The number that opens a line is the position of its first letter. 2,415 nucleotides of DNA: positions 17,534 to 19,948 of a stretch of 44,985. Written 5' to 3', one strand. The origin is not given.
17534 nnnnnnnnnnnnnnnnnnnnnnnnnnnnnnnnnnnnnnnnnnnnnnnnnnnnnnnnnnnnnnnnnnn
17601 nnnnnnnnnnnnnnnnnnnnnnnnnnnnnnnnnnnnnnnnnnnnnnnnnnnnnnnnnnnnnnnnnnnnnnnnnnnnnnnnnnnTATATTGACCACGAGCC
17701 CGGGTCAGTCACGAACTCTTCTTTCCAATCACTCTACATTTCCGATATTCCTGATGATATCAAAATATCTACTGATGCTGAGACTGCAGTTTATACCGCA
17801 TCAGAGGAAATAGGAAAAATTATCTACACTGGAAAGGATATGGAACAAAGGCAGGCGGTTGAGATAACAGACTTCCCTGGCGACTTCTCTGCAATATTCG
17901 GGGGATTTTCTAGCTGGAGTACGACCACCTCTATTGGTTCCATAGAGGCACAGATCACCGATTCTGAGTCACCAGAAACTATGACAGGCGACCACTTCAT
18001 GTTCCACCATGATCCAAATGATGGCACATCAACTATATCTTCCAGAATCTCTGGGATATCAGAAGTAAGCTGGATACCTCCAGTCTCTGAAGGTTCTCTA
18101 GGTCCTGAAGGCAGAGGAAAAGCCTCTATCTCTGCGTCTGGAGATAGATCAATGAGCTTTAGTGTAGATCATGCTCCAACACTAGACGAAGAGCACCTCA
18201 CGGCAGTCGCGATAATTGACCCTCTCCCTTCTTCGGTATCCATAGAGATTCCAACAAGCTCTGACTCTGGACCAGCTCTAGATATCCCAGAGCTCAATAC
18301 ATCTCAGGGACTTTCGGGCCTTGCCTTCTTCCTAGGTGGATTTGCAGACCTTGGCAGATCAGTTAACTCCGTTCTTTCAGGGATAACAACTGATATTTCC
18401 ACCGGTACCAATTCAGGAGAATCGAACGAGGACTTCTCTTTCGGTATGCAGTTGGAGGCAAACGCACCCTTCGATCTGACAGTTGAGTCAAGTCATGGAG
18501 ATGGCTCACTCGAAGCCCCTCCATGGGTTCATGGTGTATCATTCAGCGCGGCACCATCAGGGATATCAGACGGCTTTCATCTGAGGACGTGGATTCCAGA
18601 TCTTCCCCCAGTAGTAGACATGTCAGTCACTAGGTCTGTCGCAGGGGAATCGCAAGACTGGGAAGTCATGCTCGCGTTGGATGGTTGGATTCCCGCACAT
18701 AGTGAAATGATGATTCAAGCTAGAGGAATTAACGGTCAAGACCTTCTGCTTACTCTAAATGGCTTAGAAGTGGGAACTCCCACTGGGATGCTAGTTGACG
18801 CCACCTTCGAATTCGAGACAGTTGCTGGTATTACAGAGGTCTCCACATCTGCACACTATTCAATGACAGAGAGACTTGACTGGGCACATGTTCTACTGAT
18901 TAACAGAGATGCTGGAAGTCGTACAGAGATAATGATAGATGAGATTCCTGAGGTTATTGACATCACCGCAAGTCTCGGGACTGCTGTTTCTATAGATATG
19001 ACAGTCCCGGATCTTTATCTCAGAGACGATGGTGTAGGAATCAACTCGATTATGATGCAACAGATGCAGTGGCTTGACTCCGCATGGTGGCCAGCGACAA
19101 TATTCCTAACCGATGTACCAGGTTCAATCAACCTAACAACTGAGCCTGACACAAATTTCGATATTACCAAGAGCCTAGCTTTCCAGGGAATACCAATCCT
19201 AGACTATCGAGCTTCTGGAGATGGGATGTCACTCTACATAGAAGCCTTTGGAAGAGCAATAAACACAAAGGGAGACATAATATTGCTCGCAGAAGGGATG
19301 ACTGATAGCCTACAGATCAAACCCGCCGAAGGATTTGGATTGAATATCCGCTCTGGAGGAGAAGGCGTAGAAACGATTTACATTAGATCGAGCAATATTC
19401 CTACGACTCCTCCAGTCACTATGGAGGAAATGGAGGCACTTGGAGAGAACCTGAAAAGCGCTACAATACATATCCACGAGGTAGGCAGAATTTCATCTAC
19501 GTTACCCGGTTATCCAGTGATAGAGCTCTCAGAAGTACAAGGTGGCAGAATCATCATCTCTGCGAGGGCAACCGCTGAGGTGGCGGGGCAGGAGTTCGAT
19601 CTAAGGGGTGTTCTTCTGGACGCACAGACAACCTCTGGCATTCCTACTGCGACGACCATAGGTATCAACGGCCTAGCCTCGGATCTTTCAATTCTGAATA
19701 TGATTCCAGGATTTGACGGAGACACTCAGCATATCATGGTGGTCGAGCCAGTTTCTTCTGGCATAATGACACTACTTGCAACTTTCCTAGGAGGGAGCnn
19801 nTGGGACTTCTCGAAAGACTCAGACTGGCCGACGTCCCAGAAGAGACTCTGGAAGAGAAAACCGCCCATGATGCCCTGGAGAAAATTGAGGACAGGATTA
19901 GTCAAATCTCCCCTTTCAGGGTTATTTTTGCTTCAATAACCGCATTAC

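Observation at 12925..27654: Five-gene, same-strand envelope locus (4853 aa) with only one recognisable enzyme: candidate undescribed cell-surface system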

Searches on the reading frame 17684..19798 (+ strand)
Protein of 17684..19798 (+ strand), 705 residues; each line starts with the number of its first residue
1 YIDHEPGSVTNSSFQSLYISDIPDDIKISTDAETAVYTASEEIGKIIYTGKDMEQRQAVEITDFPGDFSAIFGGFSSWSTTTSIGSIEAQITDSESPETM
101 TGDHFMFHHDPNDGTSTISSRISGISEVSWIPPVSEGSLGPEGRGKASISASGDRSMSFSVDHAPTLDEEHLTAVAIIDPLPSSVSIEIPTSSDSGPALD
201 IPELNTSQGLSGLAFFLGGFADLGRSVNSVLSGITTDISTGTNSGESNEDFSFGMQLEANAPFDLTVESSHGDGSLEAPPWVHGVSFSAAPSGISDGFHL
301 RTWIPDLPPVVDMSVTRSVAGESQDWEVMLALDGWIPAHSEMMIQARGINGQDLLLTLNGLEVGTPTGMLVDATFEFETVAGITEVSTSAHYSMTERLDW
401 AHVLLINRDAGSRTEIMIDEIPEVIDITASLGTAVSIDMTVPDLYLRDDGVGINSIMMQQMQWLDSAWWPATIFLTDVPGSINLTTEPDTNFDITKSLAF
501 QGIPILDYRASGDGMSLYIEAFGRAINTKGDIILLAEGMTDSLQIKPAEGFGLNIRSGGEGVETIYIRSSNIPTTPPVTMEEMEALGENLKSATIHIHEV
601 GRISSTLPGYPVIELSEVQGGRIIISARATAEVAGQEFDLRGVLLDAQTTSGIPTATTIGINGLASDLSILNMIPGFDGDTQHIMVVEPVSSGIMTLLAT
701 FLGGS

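Call 32: predict_structure(alignment_id=A3)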
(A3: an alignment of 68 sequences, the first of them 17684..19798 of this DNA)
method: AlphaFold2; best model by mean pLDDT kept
length: 705 residues; sequences in the alignment: 68
mean_pLDDT: 72.9   pTM: 0.72
mean pLDDT of the five models: 72.9, 72.4, 70.2, 68.6, 67.2
residues with pLDDT >= 90: 134; 70-90: 326; 50-70: 114; < 50: 131
segments of 3 or more residues with pLDDT < 50: 1-12, 138-140, 191-224, 228-246, 498-502, 600-604, 606-608, 651-654, 657-682, 686-693, 695-705
pLDDT, mean of each block of 10 residues (from residue 1): 35 70 85 82 83 74 86 77 84 81 83 79 82 59 66 81 64 82 70 42 33 41 49 45 46 76 89 81 91 76 92 83 87 94 91 93 93 90 85 94 91 93 93 84 88 92 86 90 75 52 63 83 71 86 75 78 86 62 82 70 48 66 74 60 57 48 41 37 48 48 39
secondary structure, 60 per line:
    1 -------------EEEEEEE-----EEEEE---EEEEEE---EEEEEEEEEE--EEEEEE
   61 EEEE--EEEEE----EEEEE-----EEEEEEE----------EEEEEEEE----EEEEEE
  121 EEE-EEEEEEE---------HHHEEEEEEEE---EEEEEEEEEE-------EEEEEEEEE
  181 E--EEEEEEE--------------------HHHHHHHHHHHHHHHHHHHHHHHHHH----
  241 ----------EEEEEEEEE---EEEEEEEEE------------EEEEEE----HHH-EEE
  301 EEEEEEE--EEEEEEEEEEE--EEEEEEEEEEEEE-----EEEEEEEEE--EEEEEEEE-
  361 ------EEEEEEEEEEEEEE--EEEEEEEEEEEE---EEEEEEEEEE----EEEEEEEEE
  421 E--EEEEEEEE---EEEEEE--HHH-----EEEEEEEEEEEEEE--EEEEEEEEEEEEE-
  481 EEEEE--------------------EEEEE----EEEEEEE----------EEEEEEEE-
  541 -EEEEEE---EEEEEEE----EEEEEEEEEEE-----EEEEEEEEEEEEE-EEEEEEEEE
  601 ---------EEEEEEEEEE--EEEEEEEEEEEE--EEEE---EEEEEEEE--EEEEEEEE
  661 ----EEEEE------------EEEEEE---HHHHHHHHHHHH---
elements in order (helices of 4 or more, strands of 3 or more residues): E14-20 E26-30 E34-39 E43-52 E55-64 E67-71 E76-80 E86-92 E103-110 E115-123 E125-131 E144-151 E155-164 E172-181 E184-190 H211-236 E251-259 E263-271 E284-289 E298-307 E310-320 E323-335 E341-349 E352-359 E367-380 E383-394 E398-407 E412-421 E424-431 E435-440 E451-464 E467-479 E481-485 E506-510 E515-521 E532-539 E542-547 E551-557 E562-572 E578-590 E592-600 E610-619 E622-633 E636-639 E643-650 E653-660 E665-669 E682-687 H691-702

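Call 36: fold_search(model_id=the predicted structure, library=pdb)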
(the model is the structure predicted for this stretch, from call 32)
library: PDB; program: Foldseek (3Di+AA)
matches with E <= 10: 481; with E <= 0.001: 0
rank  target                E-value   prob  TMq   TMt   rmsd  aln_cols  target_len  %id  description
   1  9kn3_A                1.4e-03  0.15  0.10  0.09  32.1       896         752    8  Cryo-EM structure of LptDEM complex from Escherichia coli (released 2025-07-23)
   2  8h1r_D                1.6e-03  0.15  0.10  0.09  30.9       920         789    7  Crystal structure of LptDE-YifL complex (released 2023-10-25)
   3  4rdt_A                1.7e-03  0.21  0.12  0.13  37.5       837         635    8  Structure of the bacterial Zn-transporter ZnuD from Neisseria meningitidis (flexible conformation bound to a zinc ion) (released 2015-08-19)
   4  9ia5_A                3.7e-03  0.13  0.10  0.10  31.5       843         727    8  LpDEM from Escherichia coli (released 2025-12-10)
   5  8h1s_C                4.3e-03  0.08  0.09  0.08  31.5       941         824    6  Crystal structure of apo-LptDE complex (released 2023-10-11)
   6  6r2q_B                4.7e-03  0.18  0.12  0.12  34.1       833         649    7  Structure of the Mtr complex (released 2020-04-22)
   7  6pai_A                8.3e-03  0.06  0.07  0.06  36.4      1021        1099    7  Structure of the human DDB1-DDA1-DCAF15 E3 ubiquitin ligase bound to RBM39 and sulfonamide E7820 (released 2019-09-18)
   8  9ia0_A                1.0e-02  0.08  0.10  0.10  30.1       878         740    8  LpDE from Escherichia coli (released 2025-12-10)
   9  8h1s_A                1.2e-02  0.08  0.10  0.09  31.6       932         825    7  Crystal structure of apo-LptDE complex (released 2023-10-11)
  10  9q8n_A                1.2e-02  0.11  0.10  0.12  32.9       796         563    7  Cryo-EM structure of Shigella flexneri LptDE bound by a Bicyclic peptide molecule (Compound 16) (released 2025-10-15)
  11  9lu1_S                1.3e-02  0.06  0.09  0.06  35.5      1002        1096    8  protein structure of DDB1-DDA1-DET1-Ube2e2 bound to COP1 dimer (released 2026-01-28)
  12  9fz5_A                1.3e-02  0.08  0.10  0.09  32.0       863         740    9  Cryo-EM structure of LptDE-YedD complex from Escherichia Coli (released 2025-04-09)
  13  3ei3_A                1.6e-02  0.05  0.07  0.05  35.1      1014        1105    9  Structure of the hsDDB1-drDDB2 complex (released 2009-01-20)
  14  9a31_MODEL_1_A        1.8e-02  0.11  0.10  0.10  38.7       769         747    7  Model of E. coli fhuA by in-cell photo-crosslinking MS and deep learning (released 2023-02-24)
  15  8h1r_A                2.1e-02  0.08  0.10  0.10  29.3       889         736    7  Crystal structure of LptDE-YifL complex (released 2023-10-25)
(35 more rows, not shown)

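Call 66: fold_search(model_id=the predicted structure, library=viral)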
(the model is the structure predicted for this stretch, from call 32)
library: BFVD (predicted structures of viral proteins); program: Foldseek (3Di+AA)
matches with E <= 10: 329; with E <= 0.001: 1
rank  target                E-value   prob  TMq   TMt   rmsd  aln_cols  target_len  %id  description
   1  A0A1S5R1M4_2          5.6e-04  0.08  0.06  0.05  38.8       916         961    6  Putative tail fiber protein [Pseudomonas phage phiPMW]
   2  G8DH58                1.4e-03  0.21  0.11  0.09  43.1       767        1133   10  (no name in the UniProt tables at hand)
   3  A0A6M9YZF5            3.4e-03  0.15  0.09  0.09  28.4       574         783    7  (no name in the UniProt tables at hand)
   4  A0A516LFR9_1          4.3e-03  0.16  0.10  0.07  22.3       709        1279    8  (no name in the UniProt tables at hand)
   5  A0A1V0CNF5            1.3e-02  0.08  0.07  0.09  22.9       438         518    7  (no name in the UniProt tables at hand)
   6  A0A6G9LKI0            1.4e-02  0.08  0.09  0.08  27.7       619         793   10  (no name in the UniProt tables at hand)
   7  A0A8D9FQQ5            1.4e-02  0.08  0.10  0.09  36.4       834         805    6  TonB-dependent receptor SusC [uncultured marine phage]
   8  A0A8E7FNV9            2.0e-02  0.07  0.10  0.06  29.2       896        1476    8  (no name in the UniProt tables at hand)
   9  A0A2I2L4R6            2.7e-02  0.12  0.08  0.13  19.9       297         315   10  MORN-repeat protein [Orpheovirus IHUMI-LCC2]
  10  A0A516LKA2            2.7e-02  0.05  0.08  0.07  32.2       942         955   10  (no name in the UniProt tables at hand)
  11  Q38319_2              2.7e-02  0.02  0.06  0.05  44.3      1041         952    8  Receptor-binding protein of phage tail base-plate Siphoviridae head domain-containing protein [Lactococcus phage BK5-T]
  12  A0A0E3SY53            5.1e-02  0.06  0.08  0.08  24.9       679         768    8  B20 [Rat cytomegalovirus (isolate England)]
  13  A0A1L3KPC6            5.6e-02  0.02  0.07  0.05  35.2       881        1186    9  Uncharacterized protein [Hubei odonate virus 14]
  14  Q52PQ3                6.1e-02  0.03  0.06  0.04  33.8       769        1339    8  Possible phage tail protein [Xanthomonas phage Xp15]
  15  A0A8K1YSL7            7.8e-02  0.05  0.08  0.10  38.4       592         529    8  Tail fiber protein (Fragment) [Klebsiella phage vB_Kpn-VAC111]
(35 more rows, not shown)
